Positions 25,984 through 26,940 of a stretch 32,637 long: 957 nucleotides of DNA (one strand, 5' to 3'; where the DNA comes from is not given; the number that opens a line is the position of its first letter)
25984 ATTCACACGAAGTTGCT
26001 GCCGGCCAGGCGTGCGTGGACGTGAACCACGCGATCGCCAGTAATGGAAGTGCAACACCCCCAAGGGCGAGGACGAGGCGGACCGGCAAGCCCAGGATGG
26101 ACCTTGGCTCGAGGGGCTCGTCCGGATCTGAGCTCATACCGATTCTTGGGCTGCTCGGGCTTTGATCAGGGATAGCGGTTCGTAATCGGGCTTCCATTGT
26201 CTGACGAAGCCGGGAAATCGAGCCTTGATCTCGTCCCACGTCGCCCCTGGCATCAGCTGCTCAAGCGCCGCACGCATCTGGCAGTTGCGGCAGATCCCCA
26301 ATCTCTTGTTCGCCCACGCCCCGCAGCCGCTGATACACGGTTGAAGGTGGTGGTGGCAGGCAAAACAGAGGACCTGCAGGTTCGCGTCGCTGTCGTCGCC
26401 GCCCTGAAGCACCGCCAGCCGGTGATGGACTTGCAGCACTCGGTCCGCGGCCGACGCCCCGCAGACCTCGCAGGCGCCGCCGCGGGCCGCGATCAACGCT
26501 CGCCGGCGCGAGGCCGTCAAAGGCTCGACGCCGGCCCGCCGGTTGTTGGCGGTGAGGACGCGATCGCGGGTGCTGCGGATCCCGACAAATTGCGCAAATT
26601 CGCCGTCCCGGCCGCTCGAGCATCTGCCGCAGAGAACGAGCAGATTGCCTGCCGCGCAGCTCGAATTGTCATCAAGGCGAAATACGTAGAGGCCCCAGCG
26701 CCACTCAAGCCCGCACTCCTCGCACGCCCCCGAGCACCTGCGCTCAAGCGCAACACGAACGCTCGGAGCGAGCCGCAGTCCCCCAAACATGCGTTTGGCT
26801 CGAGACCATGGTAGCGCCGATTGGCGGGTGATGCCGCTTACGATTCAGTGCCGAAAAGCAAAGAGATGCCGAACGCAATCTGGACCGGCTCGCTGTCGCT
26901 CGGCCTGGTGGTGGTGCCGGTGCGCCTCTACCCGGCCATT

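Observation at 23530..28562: tRNA-anchored block of nucleic-acid end-processing genes: stand-alone RtcB, HNH-membrane pair, Ku + small ORF, without LigD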

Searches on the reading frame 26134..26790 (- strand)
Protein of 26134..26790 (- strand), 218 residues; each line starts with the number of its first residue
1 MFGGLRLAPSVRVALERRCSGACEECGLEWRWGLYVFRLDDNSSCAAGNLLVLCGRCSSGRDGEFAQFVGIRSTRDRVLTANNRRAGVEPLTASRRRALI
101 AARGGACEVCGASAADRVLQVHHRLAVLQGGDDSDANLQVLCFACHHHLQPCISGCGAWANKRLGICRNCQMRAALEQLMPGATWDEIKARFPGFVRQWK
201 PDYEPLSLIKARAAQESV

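Call 4: search_protein_families(library=pfam, proteins=[window:26134-26790:-], max_evalue=0.01)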
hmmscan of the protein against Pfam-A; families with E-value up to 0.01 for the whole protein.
window:26134-26790:- (218 aa): 1 family
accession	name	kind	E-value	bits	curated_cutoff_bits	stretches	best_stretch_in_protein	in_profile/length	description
PF01844.29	HNH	-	2e-08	34.7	21.4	1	107-148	1-43/47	HNH endonuclease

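Call 8: search_protein_families(library=padloc, proteins=[window:26134-26790:-], max_evalue=0.01)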
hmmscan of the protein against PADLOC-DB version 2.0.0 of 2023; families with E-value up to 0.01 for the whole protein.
window:26134-26790:- (218 aa): 8 families
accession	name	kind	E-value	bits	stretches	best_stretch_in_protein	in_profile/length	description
PDLC03566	REase_II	-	2.3e-05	22.1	1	82-172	89-182/235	Type II restriction enzyme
PDLC00643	ZorE2|ZorE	-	3.1e-05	21.4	1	104-147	218-259/282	HNH endonuclease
PDLC00642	ZorE2|ZorE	-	4.8e-05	20.9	1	106-147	215-256/283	HNH endonuclease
PDLC02859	DpdF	-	0.00082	15.9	1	104-158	7-61/545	DpdF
PDLC03431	REase_II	-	0.0017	15.9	1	113-147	169-204/246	Type II restriction enzyme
PDLC00644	ZorE2|ZorE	-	0.0031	15.2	0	107-147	194-236/267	HNH endonuclease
PDLC03478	REase_II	-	0.0033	15.2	1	115-157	124-166/219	Type II restriction enzyme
PDLC03656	mREase_IV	-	0.0065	14.2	1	104-150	204-256/277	Type IV methyl-directed restriction enzyme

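Call 9: search_protein_families(library=ncbifam, proteins=[window:26134-26790:-], max_evalue=0.01)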
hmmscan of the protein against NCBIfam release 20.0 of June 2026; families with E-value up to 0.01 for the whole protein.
window:26134-26790:- (218 aa): 2 families
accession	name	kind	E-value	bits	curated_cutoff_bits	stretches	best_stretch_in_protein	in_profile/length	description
NF040563.1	guided_IscB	equivalog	5.2e-07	29.1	175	1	96-149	184-235/314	RNA-guided endonuclease IscB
NF041791.1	anti-phage_ZorE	equivalog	0.0028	16.6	600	1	106-188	207-284/358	type II Zorya anti-phage system protein ZorE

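Call 20: find_homologous_proteins(query=window:26134-26790:-, max_evalue=0.001)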
Query window:26134-26790:- (218 aa): 299 proteins with E <= 0.001 among 1289 candidates; the best 120 are listed.
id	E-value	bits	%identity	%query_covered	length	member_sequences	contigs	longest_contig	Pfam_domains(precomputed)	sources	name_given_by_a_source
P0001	5.0e-138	476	95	100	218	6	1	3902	PF01844.30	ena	-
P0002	1.5e-118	412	83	97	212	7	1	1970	PF01844.30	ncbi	-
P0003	2.0e-114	399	81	97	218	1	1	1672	PF01844.30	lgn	-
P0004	9.9e-114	397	77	100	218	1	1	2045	PF01844.30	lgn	-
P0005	1.4e-113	396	78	97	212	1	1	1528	PF01844.30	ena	-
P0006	2.2e-113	396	77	100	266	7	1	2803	PF01844.30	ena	-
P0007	3.6e-113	395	76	100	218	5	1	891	PF01844.30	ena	-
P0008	4.2e-113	395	79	99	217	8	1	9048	PF01844.30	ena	-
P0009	8.9e-113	394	79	95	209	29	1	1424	PF01844.30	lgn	-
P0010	1.7e-112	393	78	97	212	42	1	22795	PF01844.30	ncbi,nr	ncbi:MAG: HNH endonuclease [Chloroflexi bacterium]|nr:MAG: HNH endonuclease [Chloroflexota bacterium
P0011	7.4e-112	391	78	97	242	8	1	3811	PF01844.30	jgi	-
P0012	1.8e-111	389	79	95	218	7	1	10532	PF01844.30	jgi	jgi:hypothetical protein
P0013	2.3e-111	389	80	94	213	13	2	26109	PF01844.30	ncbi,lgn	-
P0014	6.0e-110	384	76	97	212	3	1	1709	PF01844.30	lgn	-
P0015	6.4e-110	384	78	96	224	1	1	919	PF01844.30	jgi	jgi:hypothetical protein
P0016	9.8e-110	384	79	95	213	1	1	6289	PF01844.30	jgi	jgi:HNH endonuclease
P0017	1.4e-109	383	76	97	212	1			PF01844.30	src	-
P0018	1.5e-109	383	79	94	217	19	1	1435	PF01844.30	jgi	jgi:hypothetical protein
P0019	5.8e-109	381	77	96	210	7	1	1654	PF01844.30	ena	-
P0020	6.2e-109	381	77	96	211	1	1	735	PF01844.30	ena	-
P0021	8.8e-109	380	76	97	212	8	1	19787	PF01844.30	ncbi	-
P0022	5.3e-108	378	75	97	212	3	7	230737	PF01844.30,PF14279.13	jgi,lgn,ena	-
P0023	5.9e-108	378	75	95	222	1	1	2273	PF01844.30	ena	-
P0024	7.1e-108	378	78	97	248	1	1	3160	PF01844.30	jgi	jgi:HNH endonuclease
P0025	5.2e-107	375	79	94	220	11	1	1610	PF01844.30,PF14279.13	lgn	-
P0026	1.6e-106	373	75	97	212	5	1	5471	PF01844.30,PF14279.13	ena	-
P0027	2.0e-106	373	75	97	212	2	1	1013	PF01844.30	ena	-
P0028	3.5e-106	372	76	95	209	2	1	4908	PF01844.30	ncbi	-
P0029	9.6e-106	371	74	97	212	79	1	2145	PF01844.30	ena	-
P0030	1.2e-105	370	75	94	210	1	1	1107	PF01844.30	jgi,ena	-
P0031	3.1e-105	369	77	94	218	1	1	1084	PF01844.30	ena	-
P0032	1.4e-104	367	76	96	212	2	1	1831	PF01844.30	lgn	-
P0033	2.8e-104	366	77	94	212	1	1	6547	PF01844.30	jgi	jgi:hypothetical protein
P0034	9.4e-103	361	75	95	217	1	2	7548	PF01844.30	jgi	jgi:hypothetical protein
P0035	2.3e-102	360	74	97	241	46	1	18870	PF01844.30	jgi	-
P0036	1.2e-101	357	71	98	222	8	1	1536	PF01844.30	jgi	-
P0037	8.8e-101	354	73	96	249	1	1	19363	PF01844.30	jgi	jgi:HNH endonuclease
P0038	4.7e-100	352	71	96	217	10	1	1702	PF01844.30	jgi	-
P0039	8.8e-100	351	70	98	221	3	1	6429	PF01844.30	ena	-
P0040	9.1e-100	351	70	98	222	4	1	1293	PF01844.30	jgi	jgi:hypothetical protein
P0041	1.1e-99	351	74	94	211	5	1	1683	PF01844.30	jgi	-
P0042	2.2e-99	350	73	94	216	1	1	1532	PF01844.30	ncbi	-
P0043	4.4e-99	349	74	94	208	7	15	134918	PF01844.30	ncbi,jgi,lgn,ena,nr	ncbi:MAG TPA: HNH endonuclease [Verrucomicrobiae bacterium]|nr:HNH endonuclease [Verrucomicrobiae ba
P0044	5.5e-99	348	72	95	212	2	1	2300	PF01844.30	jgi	jgi:hypothetical protein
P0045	1.1e-98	347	72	94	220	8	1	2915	PF01844.30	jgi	-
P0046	1.7e-98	347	72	94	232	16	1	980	PF01844.30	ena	-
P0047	2.1e-98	347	71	96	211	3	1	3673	PF01844.30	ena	-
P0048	8.6e-98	345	77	86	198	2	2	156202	PF01844.30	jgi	jgi:hypothetical protein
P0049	1.5e-97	344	70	96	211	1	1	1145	PF01844.30,PF14279.13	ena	-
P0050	5.1e-97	342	70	95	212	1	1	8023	PF01844.30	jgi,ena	jgi:hypothetical protein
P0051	1.6e-96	340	70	94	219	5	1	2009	PF01844.30,PF14279.13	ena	-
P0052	1.7e-96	340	72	94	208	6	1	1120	PF01844.30,PF14279.13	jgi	-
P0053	2.6e-96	340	68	95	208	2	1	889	PF01844.30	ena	-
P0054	5.7e-96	339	69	95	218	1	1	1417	PF01844.30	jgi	-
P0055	6.0e-96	339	70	96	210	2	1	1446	PF01844.30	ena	-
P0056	1.5e-95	337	71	94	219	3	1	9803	PF01844.30,PF14279.13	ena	-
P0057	2.9e-95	336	72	94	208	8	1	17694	PF01844.30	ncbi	-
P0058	3.0e-95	336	70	96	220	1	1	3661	PF01844.30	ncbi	-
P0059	1.2e-94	334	67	94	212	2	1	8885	PF01844.30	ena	-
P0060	1.2e-94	334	84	78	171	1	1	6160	PF01844.30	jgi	jgi:hypothetical protein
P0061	2.0e-94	334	69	95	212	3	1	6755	PF01844.30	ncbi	-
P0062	2.3e-94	333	67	95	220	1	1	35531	PF01844.30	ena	-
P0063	2.4e-94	333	66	95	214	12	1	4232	PF01844.30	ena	-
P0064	3.1e-93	330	69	95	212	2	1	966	PF01844.30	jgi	jgi:hypothetical protein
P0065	3.6e-93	329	69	95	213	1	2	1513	PF01844.30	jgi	jgi:hypothetical protein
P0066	2.5e-92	327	70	89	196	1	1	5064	PF01844.30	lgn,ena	-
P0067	2.9e-92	326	67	92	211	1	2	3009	PF01844.30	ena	-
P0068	1.2e-90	321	68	97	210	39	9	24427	PF01844.30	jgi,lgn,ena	-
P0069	4.7e-90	319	77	79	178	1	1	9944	PF01844.30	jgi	jgi:hypothetical protein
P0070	1.9e-89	317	67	94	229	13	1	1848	PF01844.30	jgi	-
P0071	1.2e-88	315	64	94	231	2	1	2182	PF01844.30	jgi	-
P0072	3.4e-87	310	65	94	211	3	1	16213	PF01844.30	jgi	jgi:HNH endonuclease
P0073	7.8e-87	309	74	83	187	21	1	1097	PF01844.30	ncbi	-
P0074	3.9e-86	306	66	94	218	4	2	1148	PF01844.30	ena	-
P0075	8.6e-86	305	60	100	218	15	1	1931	PF01844.30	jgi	jgi:HNH endonuclease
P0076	2.5e-85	304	73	84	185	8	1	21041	PF01844.30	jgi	jgi:hypothetical protein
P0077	7.1e-85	302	72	81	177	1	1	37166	PF01844.30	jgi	jgi:hypothetical protein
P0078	2.4e-84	301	64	94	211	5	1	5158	PF01844.30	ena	-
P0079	2.7e-84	300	67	93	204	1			PF01844.30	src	-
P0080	3.8e-84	300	61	100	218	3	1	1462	PF01844.30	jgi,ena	-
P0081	8.8e-84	299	63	94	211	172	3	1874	PF01844.30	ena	-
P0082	2.6e-83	297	64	89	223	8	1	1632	PF01844.30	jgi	jgi:HNH endonuclease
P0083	5.0e-83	296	69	91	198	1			PF01844.30,PF14279.13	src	-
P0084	5.4e-83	296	63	94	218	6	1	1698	PF01844.30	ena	-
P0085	6.3e-83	296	72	84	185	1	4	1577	PF01844.30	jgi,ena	-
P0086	1.9e-82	294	62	94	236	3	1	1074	PF01844.30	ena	-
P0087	2.3e-82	294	79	73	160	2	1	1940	PF01844.30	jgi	-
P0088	3.3e-82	294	63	94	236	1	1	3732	PF01844.30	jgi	jgi:HNH endonuclease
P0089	4.1e-81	290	62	92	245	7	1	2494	PF01844.30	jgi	jgi:HNH endonuclease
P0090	1.1e-80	289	61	94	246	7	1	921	PF01844.30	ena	-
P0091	1.2e-80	288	61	94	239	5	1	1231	PF01844.30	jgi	jgi:hypothetical protein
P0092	1.5e-80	288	61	94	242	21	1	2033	PF01844.30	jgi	jgi:5-methylcytosine-specific restriction endonuclease McrA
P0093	2.8e-80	287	63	91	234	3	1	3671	PF01844.30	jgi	jgi:HNH endonuclease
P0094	3.2e-80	287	62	94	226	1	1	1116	PF01844.30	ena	-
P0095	4.1e-79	283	62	91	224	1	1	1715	PF01844.30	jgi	jgi:HNH endonuclease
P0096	3.4e-78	280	61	95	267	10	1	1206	PF01844.30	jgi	jgi:HNH endonuclease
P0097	4.1e-78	280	61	94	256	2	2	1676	PF01844.30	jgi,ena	-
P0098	4.6e-78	280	58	98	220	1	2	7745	PF01844.30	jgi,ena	jgi:5-methylcytosine-specific restriction endonuclease McrA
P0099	7.1e-78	279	60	92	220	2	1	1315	PF01844.30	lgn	-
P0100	2.3e-77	278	60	92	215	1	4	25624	PF01844.30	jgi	jgi:5-methylcytosine-specific restriction endonuclease McrA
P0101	3.3e-77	277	63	88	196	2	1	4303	PF01844.30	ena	-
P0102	2.0e-76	275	61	89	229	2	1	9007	PF01844.30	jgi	jgi:HNH endonuclease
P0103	2.1e-76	275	61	94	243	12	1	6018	PF01844.30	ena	-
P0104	2.5e-76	274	60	92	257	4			PF01844.30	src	-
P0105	3.2e-76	274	60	93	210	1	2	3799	PF01844.30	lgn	-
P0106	8.8e-76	273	99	55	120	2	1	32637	PF01844.30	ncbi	ncbi:MAG TPA: HNH endonuclease [Candidatus Dormibacteraeota bacterium]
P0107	3.7e-75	271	59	92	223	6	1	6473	PF01844.30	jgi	jgi:5-methylcytosine-specific restriction endonuclease McrA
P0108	5.1e-75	270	58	92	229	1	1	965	PF01844.30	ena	-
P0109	7.0e-75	270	61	88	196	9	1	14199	PF01844.30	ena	-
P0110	1.2e-74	269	64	88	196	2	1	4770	PF01844.30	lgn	-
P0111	2.1e-74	268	58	96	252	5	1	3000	PF01844.30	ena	-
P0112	2.5e-74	268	58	92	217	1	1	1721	PF01844.30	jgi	jgi:hypothetical protein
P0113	3.2e-74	267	59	94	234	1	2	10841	PF01844.30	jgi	jgi:5-methylcytosine-specific restriction endonuclease McrA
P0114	3.4e-74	267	61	89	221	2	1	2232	PF01844.30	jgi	jgi:hypothetical protein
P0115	6.3e-74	266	56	95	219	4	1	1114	PF01844.30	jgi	jgi:hypothetical protein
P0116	9.8e-74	266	57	96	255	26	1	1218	PF01844.30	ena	-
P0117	1.0e-73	266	57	98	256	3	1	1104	PF01844.30,PF14279.13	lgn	-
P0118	1.5e-73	265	56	93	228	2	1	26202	PF01844.30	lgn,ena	-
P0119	1.7e-73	265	57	94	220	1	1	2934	PF01844.30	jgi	jgi:5-methylcytosine-specific restriction endonuclease McrA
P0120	3.6e-73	264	58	93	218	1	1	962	PF01844.30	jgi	jgi:hypothetical protein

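Call 21: find_encoding_contigs(protein=P0043, flank=6000, max_places=6)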
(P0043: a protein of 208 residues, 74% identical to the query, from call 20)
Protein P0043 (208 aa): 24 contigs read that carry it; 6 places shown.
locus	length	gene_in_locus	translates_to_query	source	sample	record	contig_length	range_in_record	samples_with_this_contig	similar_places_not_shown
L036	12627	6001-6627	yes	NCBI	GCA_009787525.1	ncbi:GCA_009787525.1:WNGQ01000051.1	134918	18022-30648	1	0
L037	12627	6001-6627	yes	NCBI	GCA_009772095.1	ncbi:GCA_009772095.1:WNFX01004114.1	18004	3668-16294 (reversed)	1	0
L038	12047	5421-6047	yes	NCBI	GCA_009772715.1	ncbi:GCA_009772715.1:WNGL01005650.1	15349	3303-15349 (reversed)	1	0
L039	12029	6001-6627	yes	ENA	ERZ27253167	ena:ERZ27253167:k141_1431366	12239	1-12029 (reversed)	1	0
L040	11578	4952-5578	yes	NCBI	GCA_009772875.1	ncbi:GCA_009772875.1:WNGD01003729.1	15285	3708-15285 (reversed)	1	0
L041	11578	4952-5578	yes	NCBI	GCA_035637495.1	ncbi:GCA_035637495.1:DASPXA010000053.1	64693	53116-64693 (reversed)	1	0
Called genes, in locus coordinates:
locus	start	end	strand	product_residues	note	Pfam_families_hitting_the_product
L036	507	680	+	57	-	PF25045:vWA_Ro60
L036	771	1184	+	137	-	-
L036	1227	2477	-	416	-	PF00324:AA_permease, PF13520:AA_permease_2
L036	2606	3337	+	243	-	PF00005:ABC_tran, PF13304:AAA_21 (faint)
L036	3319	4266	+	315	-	PF18075:FtsX_ECD, PF02687:FtsX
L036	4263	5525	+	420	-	PF28256:CCDC171, PF01551:Peptidase_M23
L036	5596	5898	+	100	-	PF04248:NTP_transf_9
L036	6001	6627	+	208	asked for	PF01844:HNH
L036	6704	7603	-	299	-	-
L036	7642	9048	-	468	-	PF00512:HisKA, PF02518:HATPase_c, PF13581:HATPase_c_2 (faint)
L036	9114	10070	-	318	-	PF00355:Rieske, PF19112:VanA_C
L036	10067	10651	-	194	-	PF07883:Cupin_2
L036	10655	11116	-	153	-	PF07366:SnoaL, PF12680:SnoaL_2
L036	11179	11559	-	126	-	PF00571:CBS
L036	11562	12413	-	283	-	PF03976:PPK2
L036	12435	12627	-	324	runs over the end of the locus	PF00291:PALP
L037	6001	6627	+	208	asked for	PF01844:HNH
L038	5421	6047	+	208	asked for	PF01844:HNH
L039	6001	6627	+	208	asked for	PF01844:HNH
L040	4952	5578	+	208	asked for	PF01844:HNH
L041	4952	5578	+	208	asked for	PF01844:HNH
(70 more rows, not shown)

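Call 22: find_encoding_contigs(protein=P0100, flank=6000, max_places=4)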
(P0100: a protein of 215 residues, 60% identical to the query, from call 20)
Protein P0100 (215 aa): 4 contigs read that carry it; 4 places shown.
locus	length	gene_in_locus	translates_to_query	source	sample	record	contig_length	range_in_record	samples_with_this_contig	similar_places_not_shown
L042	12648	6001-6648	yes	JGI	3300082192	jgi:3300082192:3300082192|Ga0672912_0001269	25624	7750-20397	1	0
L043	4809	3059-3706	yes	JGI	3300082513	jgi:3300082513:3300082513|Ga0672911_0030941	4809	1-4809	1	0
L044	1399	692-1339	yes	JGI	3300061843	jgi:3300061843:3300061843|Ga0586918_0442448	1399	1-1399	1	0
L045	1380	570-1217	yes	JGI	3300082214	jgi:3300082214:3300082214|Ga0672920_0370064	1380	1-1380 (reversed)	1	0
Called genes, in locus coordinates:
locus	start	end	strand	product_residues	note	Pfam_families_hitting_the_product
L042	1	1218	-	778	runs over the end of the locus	PF13191:AAA_16 (weak), PF20703:nSTAND1 (weak), PF13401:AAA_22, PF25872:HTH_77, PF07719:TPR_2 (faint), PF17874:TPR_MalT, PF13424:TPR_12, PF00196:GerE, +2 more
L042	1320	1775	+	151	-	PF00190:Cupin_1, PF02311:AraC_binding, PF07883:Cupin_2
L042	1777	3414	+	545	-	PF27448:Rph_4th (weak), PF00391:PEP-utilizers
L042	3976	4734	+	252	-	PF00144:Beta-lactamase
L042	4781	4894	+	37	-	-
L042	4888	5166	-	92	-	PF13560:HTH_31, PF01381:HTH_3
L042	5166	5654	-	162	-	PF09946:DUF2178 (weak)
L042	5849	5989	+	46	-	-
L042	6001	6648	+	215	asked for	PF01844:HNH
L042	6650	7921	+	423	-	PF02515:CoA_transf_3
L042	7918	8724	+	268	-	PF00285:Citrate_synt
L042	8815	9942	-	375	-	PF00067:p450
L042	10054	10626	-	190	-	PF13577:SnoaL_4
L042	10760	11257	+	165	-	PF13577:SnoaL_4, PF12680:SnoaL_2 (faint)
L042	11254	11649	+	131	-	-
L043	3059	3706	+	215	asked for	PF01844:HNH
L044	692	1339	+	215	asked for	PF01844:HNH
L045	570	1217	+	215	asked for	PF01844:HNH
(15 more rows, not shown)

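Call 23: find_encoding_contigs(protein=P0118, flank=6000, max_places=3)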
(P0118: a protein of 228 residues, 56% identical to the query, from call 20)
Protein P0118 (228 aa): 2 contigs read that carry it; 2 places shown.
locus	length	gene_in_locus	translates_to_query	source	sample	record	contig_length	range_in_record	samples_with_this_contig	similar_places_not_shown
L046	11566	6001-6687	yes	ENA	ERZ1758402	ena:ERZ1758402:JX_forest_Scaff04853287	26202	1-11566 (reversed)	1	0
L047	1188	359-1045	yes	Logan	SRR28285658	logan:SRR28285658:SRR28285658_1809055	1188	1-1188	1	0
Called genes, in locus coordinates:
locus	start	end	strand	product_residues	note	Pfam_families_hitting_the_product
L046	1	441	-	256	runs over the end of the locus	PF00561:Abhydrolase_1, PF12146:Hydrolase_4 (weak), PF12697:Abhydrolase_6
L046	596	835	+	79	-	PF02643:DUF192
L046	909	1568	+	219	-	-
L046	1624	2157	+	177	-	PF02482:Ribosomal_S30AE, PF16321:Ribosom_S30AE_C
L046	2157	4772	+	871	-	PF07517:SecA_DEAD, PF01043:SecA_PP_bind, PF21090:P-loop_SecA, PF07516:SecA_SW, PF02810:SEC-C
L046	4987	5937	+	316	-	PF03462:PCRF, PF00472:RF-1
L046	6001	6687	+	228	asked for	PF01844:HNH (weak)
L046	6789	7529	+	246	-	PF00005:ABC_tran, PF13304:AAA_21 (faint)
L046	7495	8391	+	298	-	PF18075:FtsX_ECD, PF02687:FtsX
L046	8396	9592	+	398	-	PF24568:CC_PcsB, PF01551:Peptidase_M23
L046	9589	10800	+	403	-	PF22694:CtpB_N-like (weak), PF00595:PDZ, PF13180:PDZ_2, PF17820:PDZ_6, PF03572:Peptidase_S41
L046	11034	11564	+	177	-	?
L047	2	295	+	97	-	?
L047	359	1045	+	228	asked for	PF01844:HNH (weak)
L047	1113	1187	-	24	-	?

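Call 34: find_encoding_contigs(protein=P0106, flank=10000, max_places=2)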
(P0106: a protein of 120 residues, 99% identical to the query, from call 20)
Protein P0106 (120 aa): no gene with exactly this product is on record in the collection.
